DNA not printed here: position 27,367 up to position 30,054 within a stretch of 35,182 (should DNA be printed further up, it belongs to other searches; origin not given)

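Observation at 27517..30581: Orphan three-gene module resembling VirB2/VirB3/VirB4 inside a tailed phage-plasmid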

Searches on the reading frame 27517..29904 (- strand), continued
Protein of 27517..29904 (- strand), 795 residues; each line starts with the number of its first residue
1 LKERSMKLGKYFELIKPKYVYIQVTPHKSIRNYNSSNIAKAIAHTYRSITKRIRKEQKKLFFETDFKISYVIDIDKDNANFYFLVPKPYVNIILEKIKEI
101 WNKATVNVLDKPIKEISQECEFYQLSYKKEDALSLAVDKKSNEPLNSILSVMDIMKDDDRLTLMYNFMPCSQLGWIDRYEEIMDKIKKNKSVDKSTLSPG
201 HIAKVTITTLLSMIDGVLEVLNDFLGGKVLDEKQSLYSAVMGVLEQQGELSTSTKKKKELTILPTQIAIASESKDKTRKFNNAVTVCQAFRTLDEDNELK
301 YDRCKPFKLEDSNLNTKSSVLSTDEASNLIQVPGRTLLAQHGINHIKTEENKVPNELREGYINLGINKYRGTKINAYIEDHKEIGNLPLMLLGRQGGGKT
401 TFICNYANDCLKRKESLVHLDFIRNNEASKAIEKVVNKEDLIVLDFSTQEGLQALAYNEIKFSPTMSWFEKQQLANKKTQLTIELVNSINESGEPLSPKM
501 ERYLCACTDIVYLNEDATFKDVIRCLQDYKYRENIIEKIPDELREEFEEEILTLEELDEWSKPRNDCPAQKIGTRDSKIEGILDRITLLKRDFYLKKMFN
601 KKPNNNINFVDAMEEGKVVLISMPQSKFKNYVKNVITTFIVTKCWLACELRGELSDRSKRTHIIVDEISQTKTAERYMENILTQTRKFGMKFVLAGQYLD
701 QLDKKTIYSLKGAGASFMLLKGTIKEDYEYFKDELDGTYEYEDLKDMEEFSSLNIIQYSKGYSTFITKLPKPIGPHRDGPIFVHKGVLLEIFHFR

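Call 45: fold_search(model_id=the predicted structure, library=pdb)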
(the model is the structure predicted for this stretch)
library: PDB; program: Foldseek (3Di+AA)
matches with E <= 10: 1073; with E <= 0.001: 82
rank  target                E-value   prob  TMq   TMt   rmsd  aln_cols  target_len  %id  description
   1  8rtd_O                1.0e-14  1.00  0.32  0.32  13.3       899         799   10  Stalk-Arches-IMC structure from the fully-assembled R388 type IV secretion system determined by cryo-EM. (released 2024-06-19)
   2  7o43_B                6.9e-14  1.00  0.33  0.33  13.3       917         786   10  TrwK/VirB4unbound dimer complex from R388 type IV secretion system determined by cryo-EM. (released 2022-06-22)
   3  8rtd_T                8.4e-14  1.00  0.32  0.32  13.6       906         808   11  Stalk-Arches-IMC structure from the fully-assembled R388 type IV secretion system determined by cryo-EM. (released 2024-06-19)
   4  8rtd_g                3.1e-13  1.00  0.33  0.34  12.2       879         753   10  Stalk-Arches-IMC structure from the fully-assembled R388 type IV secretion system determined by cryo-EM. (released 2024-06-19)
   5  7o42_E                1.0e-12  1.00  0.32  0.29  13.1       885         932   10  TrwK/VirB4unbound trimer of dimers complex (with Hcp1) from the R388 type IV secretion system determined by cryo-EM. (released 2022-06-22)
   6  7o42_A                1.1e-12  1.00  0.31  0.28  13.9       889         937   11  TrwK/VirB4unbound trimer of dimers complex (with Hcp1) from the R388 type IV secretion system determined by cryo-EM. (released 2022-06-22)
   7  7o43_A                1.3e-12  1.00  0.31  0.32  12.7       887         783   10  TrwK/VirB4unbound dimer complex from R388 type IV secretion system determined by cryo-EM. (released 2022-06-22)
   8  8rtd_P                3.8e-12  1.00  0.32  0.32  14.3       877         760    9  Stalk-Arches-IMC structure from the fully-assembled R388 type IV secretion system determined by cryo-EM. (released 2024-06-19)
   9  8rtb_A                1.9e-11  1.00  0.28  0.29  14.0       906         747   10  Extended inner membrane complex (IMC) protomer structure (TrwM/VirB3-TrwK/VirB4-TrwI/VirB6-TrwG/VirB8-TrwE/VirB10) fro (released 2024-06-19)
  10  7o41_A                6.0e-11  1.00  0.30  0.31  13.4       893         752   11  Hexameric composite model of the Inner Membrane Complex (IMC) with the Arches from the fully-assembled R388 type IV se (released 2022-06-22)
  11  4d2i_B                1.3e-10  1.00  0.32  0.52  15.1       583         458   10  Crystal structure of the HerA hexameric DNA translocase from Sulfolobus solfataricus bound to AMP-PNP (released 2014-12-03)
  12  8zit_O                2.2e-10  1.00  0.30  0.40  16.7       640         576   12  DUF4297-HerA complex with DNA and ATPgamaS (released 2025-03-12)
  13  4d2i_A                2.3e-10  1.00  0.32  0.51  16.6       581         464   11  Crystal structure of the HerA hexameric DNA translocase from Sulfolobus solfataricus bound to AMP-PNP (released 2014-12-03)
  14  9x1m_A                2.3e-10  1.00  0.30  0.40  17.1       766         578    9  The cryo-EM structure of HerA-NurA complex with AMPPNP and dsDNA from Thermococcus kodakarensis (released 2026-02-04)
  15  8zit_Q                4.0e-10  1.00  0.32  0.42  14.3       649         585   11  DUF4297-HerA complex with DNA and ATPgamaS (released 2025-03-12)
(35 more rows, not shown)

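Call 46: search_solved_structures(query=A1, max_evalue=10, show_alignments=3)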
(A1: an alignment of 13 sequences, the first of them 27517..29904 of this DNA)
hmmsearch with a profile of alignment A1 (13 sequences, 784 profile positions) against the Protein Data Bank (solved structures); distinct sequences matched with E-value up to 10: 26.
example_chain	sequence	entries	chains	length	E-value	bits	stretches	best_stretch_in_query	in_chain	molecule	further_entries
7es4_A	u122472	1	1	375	0.00026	22.2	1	634-706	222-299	DNA phosphorothioation-dependent restriction protein DptH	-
1gl6_A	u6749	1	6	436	0.012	16.8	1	658-729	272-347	ATPASE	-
1e9r_A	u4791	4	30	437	0.012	16.8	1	658-729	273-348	CONJUGAL TRANSFER PROTEIN TRWB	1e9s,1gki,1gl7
3dm9_B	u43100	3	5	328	0.013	16.7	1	393-469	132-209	Signal recognition particle receptor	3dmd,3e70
9jix_A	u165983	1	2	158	0.14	13.2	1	389-451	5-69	De Novo Designed ATPase, PL2x4_2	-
6qel_G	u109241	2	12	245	0.2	12.7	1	387-435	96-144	DNA replication protein dnaC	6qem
6so5_A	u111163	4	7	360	0.26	12.4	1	389-437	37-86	ATPase ASNA1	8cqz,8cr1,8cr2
5hzr_A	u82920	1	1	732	0.26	12.3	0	661-704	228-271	SNF2-family ATP dependent chromatin remodeling factor like protein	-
4jmp_A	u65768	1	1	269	0.29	12.2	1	372-443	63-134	C-terminal fragment of CapA, Protein tyrosine kinase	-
7ru9_A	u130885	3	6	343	0.29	12.2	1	389-438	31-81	ATPase GET3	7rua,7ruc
3bfv_A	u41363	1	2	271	0.29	12.2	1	372-443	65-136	Membrane protein CapA1, Protein tyrosine kinase,Protein tyrosine kinase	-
1g3q_A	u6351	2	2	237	0.47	11.5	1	392-425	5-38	CELL DIVISION INHIBITOR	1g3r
5dgx_A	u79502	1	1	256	0.51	11.4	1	393-509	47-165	Lipid A export ATP-binding/permease protein MsbA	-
5l3s_A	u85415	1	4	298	0.93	10.5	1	393-428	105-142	Signal recognition particle 54 kDa protein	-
5l3v_A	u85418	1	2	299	0.94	10.5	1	393-428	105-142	Signal recognition particle 54 kDa protein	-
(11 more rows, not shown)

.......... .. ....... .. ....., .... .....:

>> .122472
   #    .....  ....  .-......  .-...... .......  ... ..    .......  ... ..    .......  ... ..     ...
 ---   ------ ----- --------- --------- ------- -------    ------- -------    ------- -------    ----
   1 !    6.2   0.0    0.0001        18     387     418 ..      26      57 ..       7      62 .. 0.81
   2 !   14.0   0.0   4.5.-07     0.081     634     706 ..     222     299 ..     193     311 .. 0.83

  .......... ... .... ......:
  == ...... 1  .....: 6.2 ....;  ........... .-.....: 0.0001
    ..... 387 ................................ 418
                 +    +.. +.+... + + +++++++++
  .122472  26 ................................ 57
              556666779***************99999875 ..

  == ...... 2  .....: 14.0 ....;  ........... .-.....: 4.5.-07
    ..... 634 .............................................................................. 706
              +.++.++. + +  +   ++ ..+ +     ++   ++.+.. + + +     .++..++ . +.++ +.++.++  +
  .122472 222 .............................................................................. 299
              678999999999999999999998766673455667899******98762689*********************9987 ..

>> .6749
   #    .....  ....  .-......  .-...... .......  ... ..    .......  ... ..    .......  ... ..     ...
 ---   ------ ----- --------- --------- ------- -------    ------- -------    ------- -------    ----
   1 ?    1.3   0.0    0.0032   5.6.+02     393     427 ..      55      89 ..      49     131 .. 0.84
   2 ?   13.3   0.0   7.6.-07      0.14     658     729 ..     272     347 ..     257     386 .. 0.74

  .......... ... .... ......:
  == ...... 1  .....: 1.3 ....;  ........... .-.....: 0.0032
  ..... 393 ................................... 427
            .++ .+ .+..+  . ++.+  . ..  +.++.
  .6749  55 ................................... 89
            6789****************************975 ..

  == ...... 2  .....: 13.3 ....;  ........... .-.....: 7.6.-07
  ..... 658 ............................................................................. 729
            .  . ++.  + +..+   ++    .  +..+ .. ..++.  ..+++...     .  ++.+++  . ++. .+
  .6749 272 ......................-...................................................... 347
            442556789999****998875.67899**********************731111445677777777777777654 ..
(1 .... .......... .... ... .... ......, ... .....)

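Call 54: find_encoding_contigs(protein=P0001, flank=10000, max_places=3)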
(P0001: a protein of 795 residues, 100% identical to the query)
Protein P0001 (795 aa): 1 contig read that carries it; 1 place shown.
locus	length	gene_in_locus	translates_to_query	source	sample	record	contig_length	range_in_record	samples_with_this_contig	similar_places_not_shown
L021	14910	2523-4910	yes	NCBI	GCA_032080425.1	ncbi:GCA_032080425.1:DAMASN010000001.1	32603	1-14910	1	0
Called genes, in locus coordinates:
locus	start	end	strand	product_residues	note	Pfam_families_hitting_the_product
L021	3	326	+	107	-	?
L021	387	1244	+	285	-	PF01520:Amidase_3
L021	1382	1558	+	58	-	-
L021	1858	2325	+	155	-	-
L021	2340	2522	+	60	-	-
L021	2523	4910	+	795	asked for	PF13173:AAA_14 (faint)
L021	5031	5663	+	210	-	PF00239:Resolvase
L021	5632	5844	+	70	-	-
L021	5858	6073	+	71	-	-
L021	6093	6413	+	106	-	-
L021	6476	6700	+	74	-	-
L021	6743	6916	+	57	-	-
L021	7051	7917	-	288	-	PF06970:RepA_N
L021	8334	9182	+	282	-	PF17989:ALP_N, PF21522:MreB-like_C (weak)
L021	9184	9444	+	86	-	-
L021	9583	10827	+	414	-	-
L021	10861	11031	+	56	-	-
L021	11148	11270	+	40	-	-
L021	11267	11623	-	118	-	PF12844:HTH_19, PF13412:HTH_24 (weak), PF13560:HTH_31 (weak), PF01381:HTH_3, PF04545:Sigma70_r4 (faint)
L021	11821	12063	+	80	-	PF13560:HTH_31 (weak), PF01381:HTH_3 (weak)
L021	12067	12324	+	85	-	-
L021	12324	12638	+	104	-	-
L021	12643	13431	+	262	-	PF13730:HTH_36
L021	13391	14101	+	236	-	PF01695:IstB_IS21, PF00004:AAA (faint), PF00308:Bac_DnaA, PF20720:nSTAND3 (faint), PF07728:AAA_5 (weak), PF00910:RNA_helicase (weak)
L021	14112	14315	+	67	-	-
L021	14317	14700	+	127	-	PF00436:SSB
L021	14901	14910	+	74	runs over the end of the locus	-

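Call 55: find_encoding_contigs(protein=P0051, flank=8000, max_places=3)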
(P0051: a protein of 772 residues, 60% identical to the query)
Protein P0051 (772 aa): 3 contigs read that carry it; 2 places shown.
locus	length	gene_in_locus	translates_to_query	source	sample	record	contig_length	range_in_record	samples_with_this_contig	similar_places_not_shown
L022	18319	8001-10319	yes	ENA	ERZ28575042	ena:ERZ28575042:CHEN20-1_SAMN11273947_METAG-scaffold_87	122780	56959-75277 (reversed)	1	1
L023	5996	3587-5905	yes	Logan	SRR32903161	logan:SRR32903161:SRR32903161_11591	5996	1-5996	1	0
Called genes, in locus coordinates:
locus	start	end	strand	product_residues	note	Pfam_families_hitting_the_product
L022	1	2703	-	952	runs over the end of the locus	-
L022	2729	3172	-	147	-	-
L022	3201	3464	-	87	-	-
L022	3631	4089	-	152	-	-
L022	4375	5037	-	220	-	PF13411:MerR_1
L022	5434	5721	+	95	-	-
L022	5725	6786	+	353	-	PF00091:Tubulin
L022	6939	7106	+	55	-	-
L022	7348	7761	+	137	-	-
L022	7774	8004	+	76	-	-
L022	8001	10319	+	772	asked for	PF13173:AAA_14 (faint)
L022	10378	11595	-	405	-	-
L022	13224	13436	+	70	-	-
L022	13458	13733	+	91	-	-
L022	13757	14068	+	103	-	-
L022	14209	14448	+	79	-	-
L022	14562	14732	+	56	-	PF18903:DUF5659 (weak)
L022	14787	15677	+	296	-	PF13730:HTH_36 (faint)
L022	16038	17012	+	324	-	-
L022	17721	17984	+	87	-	-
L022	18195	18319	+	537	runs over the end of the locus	-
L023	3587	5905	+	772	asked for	PF13173:AAA_14 (faint)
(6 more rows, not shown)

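Call 56: find_encoding_contigs(protein=P0030, flank=8000, max_places=2)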
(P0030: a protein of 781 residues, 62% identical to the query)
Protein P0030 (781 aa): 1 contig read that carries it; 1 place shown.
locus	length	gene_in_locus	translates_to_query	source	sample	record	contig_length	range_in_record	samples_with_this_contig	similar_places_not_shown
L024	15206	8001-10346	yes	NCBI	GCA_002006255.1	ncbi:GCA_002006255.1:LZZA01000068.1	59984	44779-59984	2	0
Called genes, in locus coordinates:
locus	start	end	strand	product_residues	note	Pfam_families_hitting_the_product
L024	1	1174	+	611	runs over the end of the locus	PF22612:GH113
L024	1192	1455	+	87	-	-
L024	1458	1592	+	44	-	-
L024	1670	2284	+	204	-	PF00132:Hexapep (weak)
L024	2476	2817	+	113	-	-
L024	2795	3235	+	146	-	PF04531:Phage_holin_1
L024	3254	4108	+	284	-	PF01473:Choline_bind_1 (faint), PF19127:Choline_bind_3, PF00959:Phage_lysozyme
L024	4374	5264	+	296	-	PF17989:ALP_N, PF21523:ParM_N (faint), PF21522:MreB-like_C, PF22128:Alp7A_like_C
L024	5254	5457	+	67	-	-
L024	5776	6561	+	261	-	-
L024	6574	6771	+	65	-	-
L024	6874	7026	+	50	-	-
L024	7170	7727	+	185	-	-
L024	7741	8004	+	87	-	-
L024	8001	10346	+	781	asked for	-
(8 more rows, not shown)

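Call 57: find_encoding_contigs(protein=P0081, flank=8000, max_places=2)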
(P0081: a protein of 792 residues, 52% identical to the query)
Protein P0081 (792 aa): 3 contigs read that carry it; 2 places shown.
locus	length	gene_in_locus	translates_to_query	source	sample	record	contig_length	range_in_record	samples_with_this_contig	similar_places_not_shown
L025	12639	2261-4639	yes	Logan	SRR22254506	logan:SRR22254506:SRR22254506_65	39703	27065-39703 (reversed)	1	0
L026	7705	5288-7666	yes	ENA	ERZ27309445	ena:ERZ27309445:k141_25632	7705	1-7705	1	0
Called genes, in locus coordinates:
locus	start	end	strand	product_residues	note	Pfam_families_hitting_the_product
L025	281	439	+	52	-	-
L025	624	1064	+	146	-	-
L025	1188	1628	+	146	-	-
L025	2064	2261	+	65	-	-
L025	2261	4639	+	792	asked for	PF13173:AAA_14 (faint)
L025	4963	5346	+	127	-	-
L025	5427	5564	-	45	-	-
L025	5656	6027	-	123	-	-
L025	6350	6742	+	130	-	-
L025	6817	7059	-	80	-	-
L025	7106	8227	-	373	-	-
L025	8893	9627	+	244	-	-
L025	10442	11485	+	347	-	-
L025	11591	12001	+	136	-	-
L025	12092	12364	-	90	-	-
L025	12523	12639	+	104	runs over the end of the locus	-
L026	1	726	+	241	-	?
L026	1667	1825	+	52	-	-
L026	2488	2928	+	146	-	-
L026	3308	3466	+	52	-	-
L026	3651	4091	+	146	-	-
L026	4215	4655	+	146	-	-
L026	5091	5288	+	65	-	-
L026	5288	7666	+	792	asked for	PF13173:AAA_14 (faint)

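Call 58: find_encoding_contigs(protein=P0112, flank=8000, max_places=2)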
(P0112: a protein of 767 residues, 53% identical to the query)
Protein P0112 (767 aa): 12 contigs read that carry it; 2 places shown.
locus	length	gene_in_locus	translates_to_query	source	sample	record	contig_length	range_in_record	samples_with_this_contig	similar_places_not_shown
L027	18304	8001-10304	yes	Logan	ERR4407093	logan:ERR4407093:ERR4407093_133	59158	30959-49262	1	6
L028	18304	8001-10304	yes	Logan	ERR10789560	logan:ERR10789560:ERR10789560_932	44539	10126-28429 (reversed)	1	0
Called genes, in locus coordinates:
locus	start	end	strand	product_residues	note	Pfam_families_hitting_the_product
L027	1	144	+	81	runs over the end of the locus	-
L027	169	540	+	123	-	-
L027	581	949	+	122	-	-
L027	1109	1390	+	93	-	-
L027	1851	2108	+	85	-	-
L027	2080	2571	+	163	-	-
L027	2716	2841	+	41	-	-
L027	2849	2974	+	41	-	-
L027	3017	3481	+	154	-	-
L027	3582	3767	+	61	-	-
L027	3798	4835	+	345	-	PF04245:NA37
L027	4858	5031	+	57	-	-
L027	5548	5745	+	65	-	PF01381:HTH_3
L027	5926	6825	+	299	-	PF17989:ALP_N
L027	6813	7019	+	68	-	-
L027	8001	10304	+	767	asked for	-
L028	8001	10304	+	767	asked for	-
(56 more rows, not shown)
